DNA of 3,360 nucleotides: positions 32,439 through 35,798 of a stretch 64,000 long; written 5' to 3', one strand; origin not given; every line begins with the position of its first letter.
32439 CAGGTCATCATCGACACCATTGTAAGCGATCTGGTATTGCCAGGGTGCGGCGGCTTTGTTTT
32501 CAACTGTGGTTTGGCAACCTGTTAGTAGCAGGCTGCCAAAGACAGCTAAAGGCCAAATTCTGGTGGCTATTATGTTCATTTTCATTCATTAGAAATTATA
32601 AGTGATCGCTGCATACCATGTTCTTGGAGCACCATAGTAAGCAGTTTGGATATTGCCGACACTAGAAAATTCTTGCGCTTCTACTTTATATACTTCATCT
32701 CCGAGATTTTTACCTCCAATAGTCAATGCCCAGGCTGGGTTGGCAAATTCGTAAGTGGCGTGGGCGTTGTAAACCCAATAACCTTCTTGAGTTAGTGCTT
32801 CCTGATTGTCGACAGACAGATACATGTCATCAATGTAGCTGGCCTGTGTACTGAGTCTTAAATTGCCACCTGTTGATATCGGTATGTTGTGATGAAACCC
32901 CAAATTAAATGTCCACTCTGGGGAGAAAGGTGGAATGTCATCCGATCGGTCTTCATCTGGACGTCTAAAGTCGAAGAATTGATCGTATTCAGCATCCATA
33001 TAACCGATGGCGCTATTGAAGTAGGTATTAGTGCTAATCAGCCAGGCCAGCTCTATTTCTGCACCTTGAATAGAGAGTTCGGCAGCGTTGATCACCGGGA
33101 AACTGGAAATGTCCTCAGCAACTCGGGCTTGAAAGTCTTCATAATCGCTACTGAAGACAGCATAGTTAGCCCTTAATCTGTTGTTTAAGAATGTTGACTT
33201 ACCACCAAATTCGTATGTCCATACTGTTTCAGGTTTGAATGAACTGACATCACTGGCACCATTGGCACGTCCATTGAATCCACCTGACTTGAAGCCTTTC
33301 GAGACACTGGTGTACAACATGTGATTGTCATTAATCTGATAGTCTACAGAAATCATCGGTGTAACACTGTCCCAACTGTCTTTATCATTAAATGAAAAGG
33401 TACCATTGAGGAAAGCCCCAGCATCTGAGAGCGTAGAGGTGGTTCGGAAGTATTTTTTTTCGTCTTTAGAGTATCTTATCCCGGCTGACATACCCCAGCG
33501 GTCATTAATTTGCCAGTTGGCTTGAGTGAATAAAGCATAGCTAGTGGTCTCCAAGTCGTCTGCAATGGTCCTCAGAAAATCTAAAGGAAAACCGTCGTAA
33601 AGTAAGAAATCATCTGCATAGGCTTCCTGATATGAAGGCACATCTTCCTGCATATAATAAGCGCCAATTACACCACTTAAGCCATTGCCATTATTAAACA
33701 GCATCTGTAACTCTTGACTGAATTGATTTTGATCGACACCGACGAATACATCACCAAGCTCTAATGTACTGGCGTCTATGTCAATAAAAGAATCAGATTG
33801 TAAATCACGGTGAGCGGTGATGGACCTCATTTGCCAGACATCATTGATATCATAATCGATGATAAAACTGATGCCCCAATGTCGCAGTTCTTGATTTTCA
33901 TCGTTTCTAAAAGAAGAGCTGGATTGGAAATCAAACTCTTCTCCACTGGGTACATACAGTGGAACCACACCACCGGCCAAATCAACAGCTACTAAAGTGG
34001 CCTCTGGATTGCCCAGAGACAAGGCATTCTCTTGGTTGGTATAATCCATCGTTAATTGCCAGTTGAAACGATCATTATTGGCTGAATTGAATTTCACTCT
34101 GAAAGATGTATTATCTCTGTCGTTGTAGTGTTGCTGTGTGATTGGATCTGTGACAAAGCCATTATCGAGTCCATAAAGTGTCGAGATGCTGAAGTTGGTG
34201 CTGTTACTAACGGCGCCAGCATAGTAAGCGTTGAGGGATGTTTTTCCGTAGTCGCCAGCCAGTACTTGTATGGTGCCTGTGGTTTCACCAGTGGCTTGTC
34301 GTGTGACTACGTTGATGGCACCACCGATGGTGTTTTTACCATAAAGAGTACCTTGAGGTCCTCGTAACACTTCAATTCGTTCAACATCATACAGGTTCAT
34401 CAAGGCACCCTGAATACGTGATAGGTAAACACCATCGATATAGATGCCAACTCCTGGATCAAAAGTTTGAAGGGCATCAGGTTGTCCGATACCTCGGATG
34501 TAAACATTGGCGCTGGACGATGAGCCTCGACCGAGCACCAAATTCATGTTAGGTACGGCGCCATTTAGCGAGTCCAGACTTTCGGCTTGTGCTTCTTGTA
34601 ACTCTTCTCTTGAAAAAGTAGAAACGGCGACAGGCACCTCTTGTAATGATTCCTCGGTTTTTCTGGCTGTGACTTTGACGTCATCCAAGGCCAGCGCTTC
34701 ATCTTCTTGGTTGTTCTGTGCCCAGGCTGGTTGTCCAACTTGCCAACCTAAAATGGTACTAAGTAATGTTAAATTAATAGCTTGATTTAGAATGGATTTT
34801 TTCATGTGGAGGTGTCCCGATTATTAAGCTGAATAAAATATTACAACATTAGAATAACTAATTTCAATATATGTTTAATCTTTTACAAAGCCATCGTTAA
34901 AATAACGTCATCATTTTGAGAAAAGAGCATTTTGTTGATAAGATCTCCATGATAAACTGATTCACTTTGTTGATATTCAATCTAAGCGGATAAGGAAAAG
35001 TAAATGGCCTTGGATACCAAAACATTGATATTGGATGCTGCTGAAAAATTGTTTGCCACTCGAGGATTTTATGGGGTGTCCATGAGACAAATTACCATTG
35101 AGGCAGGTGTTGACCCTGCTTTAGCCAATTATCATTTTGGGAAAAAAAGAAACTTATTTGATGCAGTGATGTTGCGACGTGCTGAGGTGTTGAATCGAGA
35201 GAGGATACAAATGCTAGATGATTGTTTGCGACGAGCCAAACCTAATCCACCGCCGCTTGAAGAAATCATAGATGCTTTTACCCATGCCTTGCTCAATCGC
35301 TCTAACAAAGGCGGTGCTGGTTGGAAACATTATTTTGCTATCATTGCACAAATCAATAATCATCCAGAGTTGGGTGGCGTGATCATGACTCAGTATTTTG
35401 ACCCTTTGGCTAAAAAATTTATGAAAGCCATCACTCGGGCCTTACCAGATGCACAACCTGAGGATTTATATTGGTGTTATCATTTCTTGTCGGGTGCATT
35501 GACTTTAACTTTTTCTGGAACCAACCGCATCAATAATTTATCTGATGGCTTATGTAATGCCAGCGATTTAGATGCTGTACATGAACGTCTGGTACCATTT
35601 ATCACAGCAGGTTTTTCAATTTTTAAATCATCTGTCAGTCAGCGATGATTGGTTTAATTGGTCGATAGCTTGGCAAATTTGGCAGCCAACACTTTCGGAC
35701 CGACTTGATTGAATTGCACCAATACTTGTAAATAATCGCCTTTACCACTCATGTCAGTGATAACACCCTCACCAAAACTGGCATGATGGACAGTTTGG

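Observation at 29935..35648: Candidate TonB-dependent PHB-oligomer scavenging locus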

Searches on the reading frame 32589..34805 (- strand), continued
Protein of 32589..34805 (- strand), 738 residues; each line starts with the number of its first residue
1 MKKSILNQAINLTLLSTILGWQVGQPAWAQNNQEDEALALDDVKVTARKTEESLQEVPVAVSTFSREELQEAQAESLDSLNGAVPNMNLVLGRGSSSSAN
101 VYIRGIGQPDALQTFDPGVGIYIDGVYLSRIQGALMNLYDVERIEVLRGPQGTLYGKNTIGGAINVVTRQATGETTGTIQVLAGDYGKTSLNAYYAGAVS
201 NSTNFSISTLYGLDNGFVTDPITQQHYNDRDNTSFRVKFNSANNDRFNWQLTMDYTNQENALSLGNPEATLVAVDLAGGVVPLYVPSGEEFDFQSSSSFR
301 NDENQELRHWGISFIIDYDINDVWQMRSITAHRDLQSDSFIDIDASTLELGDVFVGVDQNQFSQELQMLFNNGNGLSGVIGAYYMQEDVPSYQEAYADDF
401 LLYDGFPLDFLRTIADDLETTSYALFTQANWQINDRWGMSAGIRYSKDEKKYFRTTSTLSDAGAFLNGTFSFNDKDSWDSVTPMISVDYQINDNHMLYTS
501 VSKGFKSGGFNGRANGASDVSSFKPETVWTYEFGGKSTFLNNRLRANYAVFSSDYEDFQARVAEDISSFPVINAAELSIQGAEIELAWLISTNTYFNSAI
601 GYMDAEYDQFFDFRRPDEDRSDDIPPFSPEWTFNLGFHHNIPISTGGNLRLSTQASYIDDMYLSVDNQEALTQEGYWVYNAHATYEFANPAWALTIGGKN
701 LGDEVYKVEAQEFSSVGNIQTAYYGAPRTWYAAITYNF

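Call 70: search_protein_families(library=ncbifam, max_evalue=1e-10, proteins=[L021:8868-9527:-, L004:697-2292:-, L006:7148-8041:+, L027:9461-10999:+, L034:5579-6844:+, L034:6877-7779:+])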
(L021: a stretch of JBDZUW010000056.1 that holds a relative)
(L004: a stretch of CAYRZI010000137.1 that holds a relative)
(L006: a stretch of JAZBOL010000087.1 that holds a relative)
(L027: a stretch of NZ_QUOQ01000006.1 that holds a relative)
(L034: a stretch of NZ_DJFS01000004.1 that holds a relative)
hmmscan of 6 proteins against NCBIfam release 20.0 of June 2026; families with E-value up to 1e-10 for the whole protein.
L021:8868-9527:- (219 aa): 14 families
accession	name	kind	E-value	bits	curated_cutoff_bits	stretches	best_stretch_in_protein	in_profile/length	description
NF041830.1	RR_TF_ErdR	exception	1.3e-62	211.3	390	1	4-211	4-209/213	response regulator transcription factor ErdR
NF007935.0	PRK10651.1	equivalog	2.4e-28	98.8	250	1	3-208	8-211/216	two-component system response regulator NarL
NF007708.0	PRK10403.1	equivalog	3.9e-24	85.3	343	1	4-207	9-208/215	nitrate/nitrite response regulator protein NarP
NF047785.1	respo_reg_MadR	equivalog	4.3e-22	78.5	300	1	4-204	3-200/209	MadR family response regulator transcription factor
NF011896.0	PRK15369.1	equivalog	9.8e-21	74.3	242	1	3-210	5-207/211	two component system response regulator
NF007403.0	PRK09935.1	equivalog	1.9e-20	73.4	271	1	3-199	5-196/210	fimbria biosynthesis transcriptional regulator FimZ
NF052445.1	RespRegMctR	equivalog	2.3e-20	72.9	300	1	4-199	4-191/205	two-component system response regulator MctR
NF007419.0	PRK09958.1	equivalog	7.7e-20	71.3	251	1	5-198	4-189/204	acid-sensing system DNA-binding response regulator EvgA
NF007018.1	PRK09483.1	equivalog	7.9e-17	61.6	280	1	3-199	3-195/217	UvrY/SirA/GacA family response regulator transcription factor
NF040749.1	tetrathio_RR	equivalog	1.1e-15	57.9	290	1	51-201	46-182/191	tetrathionate respiration response regulator TtrR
NF007685.0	PRK10360.1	equivalog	2.5e-15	56.8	258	1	5-201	5-186/196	response regulator transcription factor UhpA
TIGR01818.1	ntrC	equivalog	1.7e-13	50.2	558.6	1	5-116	2-110/463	nitrogen regulation protein NR(I)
NF008098.0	PRK10840.1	equivalog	1.8e-13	50.4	235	1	4-201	6-199/216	response regulator transcription factor RcsB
NF006900.1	PRK09390.1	equivalog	1.2e-12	47.8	255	1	5-196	8-186/203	response regulator FixJ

L004:697-2292:- (531 aa): 103 families (the best 25 are shown)
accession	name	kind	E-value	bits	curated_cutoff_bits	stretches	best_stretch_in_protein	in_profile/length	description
NF004837.0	PRK06187.1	subfamily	1.3e-116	390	476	1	22-529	12-525/531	long-chain-fatty-acid--CoA ligase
NF006182.0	PRK08316.1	subfamily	1.6e-91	307.3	663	1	20-529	13-520/523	fatty acyl-CoA synthetase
NF009071.0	PRK12406.1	subfamily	1e-86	291.4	701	1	45-528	14-504/510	acyl-CoA synthetase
NF005801.1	PRK07656.1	equivalog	5e-83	279.4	657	1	20-523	3-500/500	FadD3 family acyl-CoA ligase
NF005676.0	PRK07470.1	equivalog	7e-78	262.6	774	1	23-526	25-529/544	acyl-CoA synthetase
NF004797.0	PRK06145.1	equivalog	4.1e-76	256.3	850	1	23-527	7-496/499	acyl-CoA synthetase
NF006181.0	PRK08314.1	subfamily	6.6e-76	255.7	705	1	22-525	28-553/563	long-chain-fatty-acid--CoA ligase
NF005857.1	PRK07786.1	exception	2.6e-73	247.3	733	1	34-526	25-512/513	fatty-acid--CoA ligase FadD5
NF002966.0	PRK03640.1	equivalog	6.9e-72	242.6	556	1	176-525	138-479/483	o-succinylbenzoate--CoA ligase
NF038341.1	ligase_FadD4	exception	1.6e-71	241.2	850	1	32-527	9-505/506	fatty-acid--CoA ligase FadD4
NF005702.0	PRK07514.1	subfamily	6.7e-71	239.2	558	1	39-529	25-503/506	malonyl-CoA synthase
NF005307.0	PRK06839.1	equivalog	9.7e-71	238.9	748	1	27-524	11-491/496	o-succinylbenzoate--CoA ligase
NF052580.1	Str24CoAsynCasG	equivalog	2.6e-69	234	750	1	7-522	30-546/548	steroid-24-oyl-CoA synthetase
NF005714.0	PRK07529.1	subfamily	3.6e-69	233.8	632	1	168-527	207-577/640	acyl-CoA synthetase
NF004822.0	PRK06178.1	equivalog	2.7e-68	231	782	1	14-526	33-567/571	acyl-CoA synthetase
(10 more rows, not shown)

L006:7148-8041:+ (297 aa): 11 families
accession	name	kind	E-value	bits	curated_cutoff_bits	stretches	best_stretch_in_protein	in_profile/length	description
NF051488.1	bifunc_PcaDC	exception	1.1e-19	70.8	390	1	16-132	2-117/375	bifunctional 3-oxoadipate enol-lactonase/4-carboxymuconolactone decarboxylase PcaDC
TIGR02427.1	protocat_pcaD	equivalog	4.8e-19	68.7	255.85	1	16-125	2-111/251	3-oxoadipate enol-lactonase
TIGR03695.1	menH_SHCHC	equivalog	1.4e-16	60.7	208.55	1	26-126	3-104/252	2-succinyl-6-hydroxy-2,4-cyclohexadiene-1-carboxylate synthase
NF050089.1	i_nPHAscl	equivalog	7.4e-15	54.8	300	1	15-123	8-114/288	intracellular short-chain-length polyhydroxyalkanoate depolymerase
NF051487.1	bifunc_PcaCD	exception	1e-12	47.9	430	0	34-137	181-282/413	bifunctional 4-carboxymuconolactone decarboxylase/3-oxoadipate enol-lactonase PcaCD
NF007954.0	PRK10673.1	equivalog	2.9e-12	46.4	399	0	29-128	20-116/255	esterase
TIGR03056.1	bchO_mg_che_rel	equivalog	4.4e-12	45.6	172.55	0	26-122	29-124/278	alpha/beta fold hydrolase BchO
TIGR01738.1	bioH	equivalog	7.6e-12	45.4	206.95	0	23-128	2-100/245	pimeloyl-ACP methyl ester esterase BioH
NF002873.0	PRK03204.1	equivalog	1.6e-11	44.1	466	0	16-125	26-133/286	haloalkane dehalogenase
TIGR03611.1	RutD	equivalog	2.1e-11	43.7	238.5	0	23-123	11-110/258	pyrimidine utilization protein D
NF011457.0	PRK14875.1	equivalog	3.6e-11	42.6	307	0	12-123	118-228/372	acetoin dehydrogenase dihydrolipoyllysine-residue acetyltransferase subunit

L027:9461-10999:+ (512 aa): 14 families
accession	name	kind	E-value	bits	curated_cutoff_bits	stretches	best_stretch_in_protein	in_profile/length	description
TIGR00893.1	2A0114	subfamily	8.3e-37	127.1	395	1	26-200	1-174/399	D-galactonate transporter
TIGR00895.1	2A0115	subfamily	8e-31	107.3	418.55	1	16-198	14-195/398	aromatic acid/H+ symport family MFS transporter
TIGR00881.1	2A0104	subfamily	5.2e-22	78.4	407.75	1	26-199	2-175/379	phosphoglycerate transporter protein PgtP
NF008586.0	PRK11551.1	equivalog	2e-17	63.3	410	1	20-200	16-195/406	3-(3-hydroxy-phenyl)propionate transporter MhpT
NF053517.1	HbztTptrPcaK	equivalog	8.6e-17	61.2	770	1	16-193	16-192/437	4-hydroxybenzoate transporter PcaK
TIGR00711.1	efflux_EmrB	subfamily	4.1e-16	58.8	230.2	1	20-191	3-173/485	DHA2 family efflux MFS transporter permease subunit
TIGR00880.1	2_A_01_02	superfamily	1.4e-15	57.7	131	1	71-193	14-136/141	multidrug resistance protein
NF003024.0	PRK03893.1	subfamily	7e-15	54.8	604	1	25-195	27-195/497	sialate:H+ symport family MFS transporter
NF008963.0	PRK12307.1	equivalog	1.3e-13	50.9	637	1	26-187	25-184/426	MFS transporter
NF002921.0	PRK03545.1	equivalog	3.3e-13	49.4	401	1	37-191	32-184/396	sugar transporter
TIGR00894.1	2A0114euk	subfamily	8.7e-13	47.6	626.45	1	51-188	73-212/465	Na(+)-dependent inorganic phosphate cotransporter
TIGR02332.1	HpaX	equivalog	9.4e-13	48.1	615.4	1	21-189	10-183/412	4-hydroxyphenylacetate permease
NF000391.1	EmrB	exception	1.3e-12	47.2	925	1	23-196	15-187/501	multidrug efflux MFS transporter permease subunit EmrB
NF038077.1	MFS_export_MxcK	equivalog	3.5e-11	42.7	525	1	20-187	12-178/405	myxochelin export MFS transporter MxcK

L034:5579-6844:+ (421 aa): 3 families
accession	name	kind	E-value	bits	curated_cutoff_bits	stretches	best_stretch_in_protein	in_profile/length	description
NF001913.0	PRK00696.1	equivalog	3e-168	559.8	370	1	26-420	1-385/388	ADP-forming succinate--CoA ligase subunit beta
TIGR01016.1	sucCoAbeta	subfamily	1.6e-147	491.5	375.55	1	26-420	1-385/386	succinate-CoA ligase subunit beta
NF010647.0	PRK14046.1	equivalog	1.1e-136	456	604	1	26-420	1-385/392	malate--CoA ligase subunit beta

L034:6877-7779:+ (300 aa): 4 families
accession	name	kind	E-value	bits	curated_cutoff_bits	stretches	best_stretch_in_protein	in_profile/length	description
NF004230.0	PRK05678.1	equivalog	7.4e-135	448.8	336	1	1-299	1-289/291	succinate--CoA ligase subunit alpha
TIGR01019.1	sucCoAalpha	subfamily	6.4e-127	422.8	353.2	1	3-298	1-286/286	succinate--CoA ligase subunit alpha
TIGR02717.1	AcCoA-syn-alpha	equivalog_domain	6.3e-19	68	567.15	1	57-264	52-258/447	acetate--CoA ligase alpha subunit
NF004760.0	PRK06091.1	subfamily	3.9e-11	42.2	433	1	69-247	115-289/555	acyl-CoA synthetase FdrA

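Call 79: search_protein_families(library=ncbifam, max_evalue=1e-60, proteins=[L006:4775-5569:+, L011:2934-3731:-, L015:737-1546:-, L021:9561-10355:-, L063:15230-16015:-, L072:10247-11080:+, L077:3757-4560:-])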
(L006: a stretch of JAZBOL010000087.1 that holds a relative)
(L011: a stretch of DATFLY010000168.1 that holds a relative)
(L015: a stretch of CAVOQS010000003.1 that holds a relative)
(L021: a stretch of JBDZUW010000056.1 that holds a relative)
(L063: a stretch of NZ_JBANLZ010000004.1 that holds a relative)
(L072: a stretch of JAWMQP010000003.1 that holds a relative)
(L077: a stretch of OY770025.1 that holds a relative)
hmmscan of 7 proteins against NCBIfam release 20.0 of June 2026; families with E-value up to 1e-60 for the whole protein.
L006:4775-5569:+ (265 aa): 4 families
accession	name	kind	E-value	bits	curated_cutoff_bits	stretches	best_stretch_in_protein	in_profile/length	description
TIGR01963.1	PHB_DH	subfamily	3e-103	344.5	307.05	1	10-265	2-255/255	3-hydroxybutyrate dehydrogenase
NF009093.0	PRK12429.1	subfamily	4e-94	314.7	258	1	6-265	2-259/259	3-hydroxybutyrate dehydrogenase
NF009931.0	PRK13394.1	subfamily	6.9e-77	258.5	340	1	5-264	3-261/262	3-hydroxybutyrate dehydrogenase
NF009466.0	PRK12826.1-2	subfamily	3e-61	207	222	1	10-263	4-245/248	3-oxoacyl-ACP reductase FabG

L011:2934-3731:- (266 aa): 4 families
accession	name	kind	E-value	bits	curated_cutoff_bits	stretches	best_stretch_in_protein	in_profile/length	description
TIGR01963.1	PHB_DH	subfamily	3e-109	364.2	307.05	1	11-264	2-253/255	3-hydroxybutyrate dehydrogenase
NF009093.0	PRK12429.1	subfamily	2.2e-98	328.6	258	1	7-264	2-257/259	3-hydroxybutyrate dehydrogenase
NF009931.0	PRK13394.1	subfamily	3.1e-83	279.3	340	1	6-264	3-260/262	3-hydroxybutyrate dehydrogenase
NF009466.0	PRK12826.1-2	subfamily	2.8e-67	226.8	222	1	11-262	4-243/248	3-oxoacyl-ACP reductase FabG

L015:737-1546:- (270 aa): 3 families
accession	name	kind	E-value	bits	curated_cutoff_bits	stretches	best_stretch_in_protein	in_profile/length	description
NF006072.0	PRK08217.1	subfamily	6.6e-109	363.6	298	1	18-270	1-253/253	3-ketoacyl-(acyl-carrier-protein) reductase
NF004198.0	PRK05653.1-3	equivalog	2e-71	240.4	296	1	22-268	7-246/248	3-oxoacyl-ACP reductase FabG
TIGR01830.1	3oxo_ACP_reduc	equivalog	8.8e-69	231.8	297.75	1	27-268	3-238/239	3-oxoacyl-[acyl-carrier-protein] reductase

L021:9561-10355:- (265 aa): 3 families
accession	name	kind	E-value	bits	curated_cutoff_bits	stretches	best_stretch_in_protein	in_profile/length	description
TIGR01963.1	PHB_DH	subfamily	6.4e-107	356.5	307.05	1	15-265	2-255/255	3-hydroxybutyrate dehydrogenase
NF009093.0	PRK12429.1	subfamily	7.5e-91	304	258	1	13-265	4-259/259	3-hydroxybutyrate dehydrogenase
NF009931.0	PRK13394.1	subfamily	9.4e-79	264.6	340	1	15-265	8-262/262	3-hydroxybutyrate dehydrogenase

L063:15230-16015:- (262 aa): 3 families
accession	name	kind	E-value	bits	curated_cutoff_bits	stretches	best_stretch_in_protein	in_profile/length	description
TIGR01963.1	PHB_DH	subfamily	1.3e-106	355.5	307.05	1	12-262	2-255/255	3-hydroxybutyrate dehydrogenase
NF009093.0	PRK12429.1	subfamily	1.8e-95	319.1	258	1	10-262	4-259/259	3-hydroxybutyrate dehydrogenase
NF009931.0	PRK13394.1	subfamily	3.6e-84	282.3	340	1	12-262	8-262/262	3-hydroxybutyrate dehydrogenase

L072:10247-11080:+ (278 aa): 4 families
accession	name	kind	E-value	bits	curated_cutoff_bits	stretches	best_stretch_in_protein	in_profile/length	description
TIGR01963.1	PHB_DH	subfamily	2.8e-111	370.8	307.05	1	23-277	2-254/255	3-hydroxybutyrate dehydrogenase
NF009093.0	PRK12429.1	subfamily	3.4e-102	341.1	258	1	19-277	2-258/259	3-hydroxybutyrate dehydrogenase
NF009931.0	PRK13394.1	subfamily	4.2e-81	272.3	340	1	19-277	4-261/262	3-hydroxybutyrate dehydrogenase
NF009466.0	PRK12826.1-2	subfamily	6.8e-61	205.9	222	1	21-276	2-245/248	3-oxoacyl-ACP reductase FabG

L077:3757-4560:- (268 aa): 3 families
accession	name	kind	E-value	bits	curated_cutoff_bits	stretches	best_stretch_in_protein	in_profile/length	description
TIGR01963.1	PHB_DH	subfamily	1.1e-104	349.3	307.05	1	14-268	1-255/255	3-hydroxybutyrate dehydrogenase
NF009093.0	PRK12429.1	subfamily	8.1e-98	326.8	258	1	13-268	4-259/259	3-hydroxybutyrate dehydrogenase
NF009931.0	PRK13394.1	subfamily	1.6e-79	267.1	340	1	13-268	6-262/262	3-hydroxybutyrate dehydrogenase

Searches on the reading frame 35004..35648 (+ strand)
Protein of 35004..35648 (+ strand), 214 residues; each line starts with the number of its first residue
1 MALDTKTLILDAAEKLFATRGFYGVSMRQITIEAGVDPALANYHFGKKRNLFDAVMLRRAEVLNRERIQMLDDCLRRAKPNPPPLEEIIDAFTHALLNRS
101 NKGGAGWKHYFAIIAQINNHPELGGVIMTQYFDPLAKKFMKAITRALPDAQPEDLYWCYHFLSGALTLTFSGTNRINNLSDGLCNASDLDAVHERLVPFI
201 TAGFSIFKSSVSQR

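Call 3: search_protein_families(library=pfam, proteins=[window:35004-35648:+])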
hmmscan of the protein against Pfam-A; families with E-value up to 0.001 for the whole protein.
window:35004-35648:+ (214 aa): 2 families
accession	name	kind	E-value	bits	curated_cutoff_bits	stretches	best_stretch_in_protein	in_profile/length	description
PF17939.6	TetR_C_30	-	1.4e-32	112.9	26.3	1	90-203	1-115/115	Tetracyclin repressor-like, C-terminal domain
PF00440.29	TetR_N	-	1.5e-13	50.8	24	1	9-55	1-47/47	Bacterial regulatory proteins, tetR family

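Call 4: search_protein_families(library=ncbifam, proteins=[window:35004-35648:+])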
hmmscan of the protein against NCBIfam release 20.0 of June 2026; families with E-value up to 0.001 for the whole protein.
window:35004-35648:+ (214 aa): 12 families
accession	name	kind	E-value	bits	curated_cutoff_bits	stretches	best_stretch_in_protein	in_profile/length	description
NF053516.1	TranRepPrsAVib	equivalog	4.6e-32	111.5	300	1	4-204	6-205/208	TetR family transcriptional repressor PsrA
NF037937.1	septum_RefZ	equivalog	6e-11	42.6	180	1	6-61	1-56/195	forespore capture DNA-binding protein RefZ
TIGR03384.1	betaine_BetI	equivalog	8.7e-09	35.3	201.3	1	9-113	13-112/189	choline-binding transcriptional repressor BetI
NF041196.1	ScbR_bind_reg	equivalog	6.5e-08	33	150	1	2-66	4-68/191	ScbR family autoregulator-binding transcription factor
NF001978.0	PRK00767.1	equivalog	1.5e-06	28.2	118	1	8-112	13-113/197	transcriptional regulator BetI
NF007949.0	PRK10668.1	equivalog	1.9e-06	27.5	271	1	2-58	9-65/216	multidrug efflux transporter transcriptional repressor AcrR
NF053731.1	TransRegFasRMycb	equivalog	1.1e-05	25.3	330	1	7-67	14-74/199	HTH-type transcriptional activator FasR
NF050111.1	TransRegSACE7040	equivalog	2.1e-05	24.5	250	1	7-63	4-60/186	SACE_7040 family transcriptional regulator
NF051852.1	efflux_TF_MtrR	exception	2.6e-05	24.1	280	1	2-65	8-71/205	multidrug efflux system transcriptional repressor MtrR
TIGR03613.1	RutR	equivalog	0.00014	21.8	368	1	5-59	9-63/202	pyrimidine utilization regulatory protein R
NF011584.0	PRK15008.1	equivalog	0.00018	21.4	230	1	6-58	20-72/212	HTH-type transcriptional regulator RutR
NF058643.1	TranRegCurRPseudo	equivalog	0.00033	20.4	300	1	4-58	7-60/193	TetR family transcriptional repressor CurR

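Call 53: search_solved_structures(query=window:35004-35648:+, max_evalue=0.00001)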
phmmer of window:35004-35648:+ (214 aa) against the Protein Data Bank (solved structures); distinct sequences matched with E-value up to 0.00001: 11.
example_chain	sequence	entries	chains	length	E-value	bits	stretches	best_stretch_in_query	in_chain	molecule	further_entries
5fhp_A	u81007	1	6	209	1.7e-22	83.3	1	8-211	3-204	NicR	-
5fgl_A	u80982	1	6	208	8.7e-22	81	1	8-211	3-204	NicR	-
2fbq_A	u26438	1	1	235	5.3e-20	75.2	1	5-205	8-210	probable transcriptional regulator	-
3dew_A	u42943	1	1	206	8.5e-09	38.6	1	4-58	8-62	Transcriptional regulator, TetR family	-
2guh_A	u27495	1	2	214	1.6e-06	31.1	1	4-60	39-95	Putative TetR-family transcriptional regulator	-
3s5r_A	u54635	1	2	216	1.8e-06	31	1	4-59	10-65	Transcriptional regulator TetR family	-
2jj7_A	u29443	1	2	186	1.9e-06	30.9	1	6-58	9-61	HEMOLYSIN II REGULATORY PROTEIN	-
2jk3_A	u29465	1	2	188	2.1e-06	30.8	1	6-58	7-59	HEMOLYSIN II REGULATORY PROTEIN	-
2wv1_A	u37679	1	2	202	2.2e-06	30.7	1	6-58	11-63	HEMOLYSIN II REGULATORY PROTEIN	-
2fx0_A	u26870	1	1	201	2.3e-06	30.6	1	6-58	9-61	hemolysin II regulatory protein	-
2np3_A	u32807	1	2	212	6.1e-06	29.2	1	5-54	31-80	Putative TetR-family regulator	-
